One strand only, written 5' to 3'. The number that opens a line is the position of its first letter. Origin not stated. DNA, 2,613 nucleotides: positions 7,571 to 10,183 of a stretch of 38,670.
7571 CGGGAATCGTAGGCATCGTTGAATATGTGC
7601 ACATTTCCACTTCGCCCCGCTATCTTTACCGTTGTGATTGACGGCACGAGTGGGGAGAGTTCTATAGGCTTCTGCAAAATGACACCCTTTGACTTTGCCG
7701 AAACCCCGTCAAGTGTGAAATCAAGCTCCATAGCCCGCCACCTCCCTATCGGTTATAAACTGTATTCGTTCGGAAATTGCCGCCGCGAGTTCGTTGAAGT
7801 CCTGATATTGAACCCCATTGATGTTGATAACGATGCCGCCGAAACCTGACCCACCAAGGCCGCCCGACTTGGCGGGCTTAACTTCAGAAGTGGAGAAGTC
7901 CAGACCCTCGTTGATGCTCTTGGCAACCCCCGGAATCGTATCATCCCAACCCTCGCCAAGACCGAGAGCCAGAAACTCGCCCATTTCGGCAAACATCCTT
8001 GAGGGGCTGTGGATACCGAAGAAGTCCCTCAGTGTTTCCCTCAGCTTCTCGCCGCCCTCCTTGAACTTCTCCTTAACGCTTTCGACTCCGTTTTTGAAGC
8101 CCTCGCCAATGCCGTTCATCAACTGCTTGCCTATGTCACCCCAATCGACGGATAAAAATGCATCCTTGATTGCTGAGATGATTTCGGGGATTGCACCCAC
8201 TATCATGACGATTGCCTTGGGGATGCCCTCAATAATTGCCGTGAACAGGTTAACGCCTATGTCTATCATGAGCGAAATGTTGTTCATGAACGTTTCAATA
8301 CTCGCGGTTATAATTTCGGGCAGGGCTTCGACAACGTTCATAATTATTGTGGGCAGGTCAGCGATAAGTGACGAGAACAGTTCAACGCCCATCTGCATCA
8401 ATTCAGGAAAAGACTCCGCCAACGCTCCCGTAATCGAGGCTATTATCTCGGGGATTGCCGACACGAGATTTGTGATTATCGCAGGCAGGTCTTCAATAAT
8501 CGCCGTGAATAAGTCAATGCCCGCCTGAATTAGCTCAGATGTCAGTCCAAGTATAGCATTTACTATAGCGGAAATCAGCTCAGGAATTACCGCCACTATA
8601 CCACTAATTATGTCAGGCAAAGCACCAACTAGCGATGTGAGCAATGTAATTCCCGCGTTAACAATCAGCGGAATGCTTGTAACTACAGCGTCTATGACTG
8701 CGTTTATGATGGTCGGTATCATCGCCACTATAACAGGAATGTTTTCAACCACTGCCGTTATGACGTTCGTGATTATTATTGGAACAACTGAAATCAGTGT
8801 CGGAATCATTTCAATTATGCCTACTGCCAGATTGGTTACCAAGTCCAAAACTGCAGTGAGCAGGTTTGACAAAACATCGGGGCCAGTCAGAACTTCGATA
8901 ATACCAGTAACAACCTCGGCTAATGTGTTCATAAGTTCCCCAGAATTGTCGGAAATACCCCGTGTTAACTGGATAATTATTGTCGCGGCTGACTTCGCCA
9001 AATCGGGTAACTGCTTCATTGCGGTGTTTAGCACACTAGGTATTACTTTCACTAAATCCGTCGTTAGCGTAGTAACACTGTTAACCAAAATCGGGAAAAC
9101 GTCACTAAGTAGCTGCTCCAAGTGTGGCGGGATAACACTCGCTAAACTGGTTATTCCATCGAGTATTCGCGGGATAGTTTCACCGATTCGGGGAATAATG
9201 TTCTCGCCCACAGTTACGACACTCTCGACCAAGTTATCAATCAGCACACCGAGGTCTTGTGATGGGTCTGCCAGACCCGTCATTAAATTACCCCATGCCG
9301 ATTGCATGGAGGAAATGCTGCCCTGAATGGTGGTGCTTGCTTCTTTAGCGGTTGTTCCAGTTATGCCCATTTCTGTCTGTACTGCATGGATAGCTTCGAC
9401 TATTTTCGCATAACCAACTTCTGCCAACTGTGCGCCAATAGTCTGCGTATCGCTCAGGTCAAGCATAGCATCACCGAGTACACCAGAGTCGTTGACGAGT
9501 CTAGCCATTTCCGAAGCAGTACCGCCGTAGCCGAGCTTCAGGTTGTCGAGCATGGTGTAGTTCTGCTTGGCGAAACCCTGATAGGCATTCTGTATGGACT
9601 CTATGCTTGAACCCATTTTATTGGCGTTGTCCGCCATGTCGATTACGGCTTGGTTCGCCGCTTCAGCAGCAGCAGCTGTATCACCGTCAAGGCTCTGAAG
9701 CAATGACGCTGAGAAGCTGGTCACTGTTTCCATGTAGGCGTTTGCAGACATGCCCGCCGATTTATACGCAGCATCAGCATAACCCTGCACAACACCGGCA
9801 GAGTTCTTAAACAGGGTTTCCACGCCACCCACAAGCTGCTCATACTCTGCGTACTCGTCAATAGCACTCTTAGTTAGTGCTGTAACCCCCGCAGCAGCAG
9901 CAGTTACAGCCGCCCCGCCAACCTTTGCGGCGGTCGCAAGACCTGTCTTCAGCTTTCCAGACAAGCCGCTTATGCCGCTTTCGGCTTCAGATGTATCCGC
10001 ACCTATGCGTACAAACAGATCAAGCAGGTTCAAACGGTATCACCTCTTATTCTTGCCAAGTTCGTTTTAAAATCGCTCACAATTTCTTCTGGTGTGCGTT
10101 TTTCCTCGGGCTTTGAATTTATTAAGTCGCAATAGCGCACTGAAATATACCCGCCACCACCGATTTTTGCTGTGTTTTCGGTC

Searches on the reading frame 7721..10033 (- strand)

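Call 36: search_protein_families(library=phrogs, max_evalue=0.001, proteins=[window:7721-10033:-])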
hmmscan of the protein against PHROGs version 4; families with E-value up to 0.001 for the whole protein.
window:7721-10033:- (770 aa): 20 families
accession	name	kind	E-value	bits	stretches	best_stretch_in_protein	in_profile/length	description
phrog_58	-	tail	1.2e-81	276.7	1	14-755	298-1041/1544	tail length tape measure protein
phrog_6900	-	tail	1.3e-74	252.3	1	12-217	45-235/235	tail length tape measure protein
phrog_991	-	tail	3e-57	195.2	1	6-718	238-826/1966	tail length tape measure protein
phrog_3981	-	tail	9.4e-54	184.5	1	8-294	8-270/584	tail length tape measure protein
phrog_5493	-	tail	7.1e-48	164.7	3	23-471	449-854/1102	tail length tape measure protein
phrog_1204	-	tail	5.9e-35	121.5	4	443-657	763-981/1483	tail protein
phrog_4372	-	tail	8.9e-29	100.6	3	509-621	1123-1235/1681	tail length tape measure protein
phrog_1272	-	tail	5e-28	98.4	2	74-623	513-1075/1606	tail length tape measure protein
phrog_305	-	tail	2.3e-24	87.1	2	520-722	559-760/1001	tail length tape measure protein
phrog_4200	-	tail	1.5e-21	77.6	2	380-713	331-608/732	tail length tape measure protein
phrog_26805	-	unknown function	1.4e-13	51.1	2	578-720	464-611/697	-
phrog_5448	-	tail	4.4e-10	38.1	1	281-696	1557-1994/3103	tail length tape measure protein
phrog_24198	-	unknown function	7.3e-10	39.8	1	556-656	66-160/350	-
phrog_1686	-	tail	7.5e-09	35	1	613-708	867-962/1224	tail length tape measure protein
phrog_1535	-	tail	2.6e-08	33.5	1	102-686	399-926/1152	tail length tape measure protein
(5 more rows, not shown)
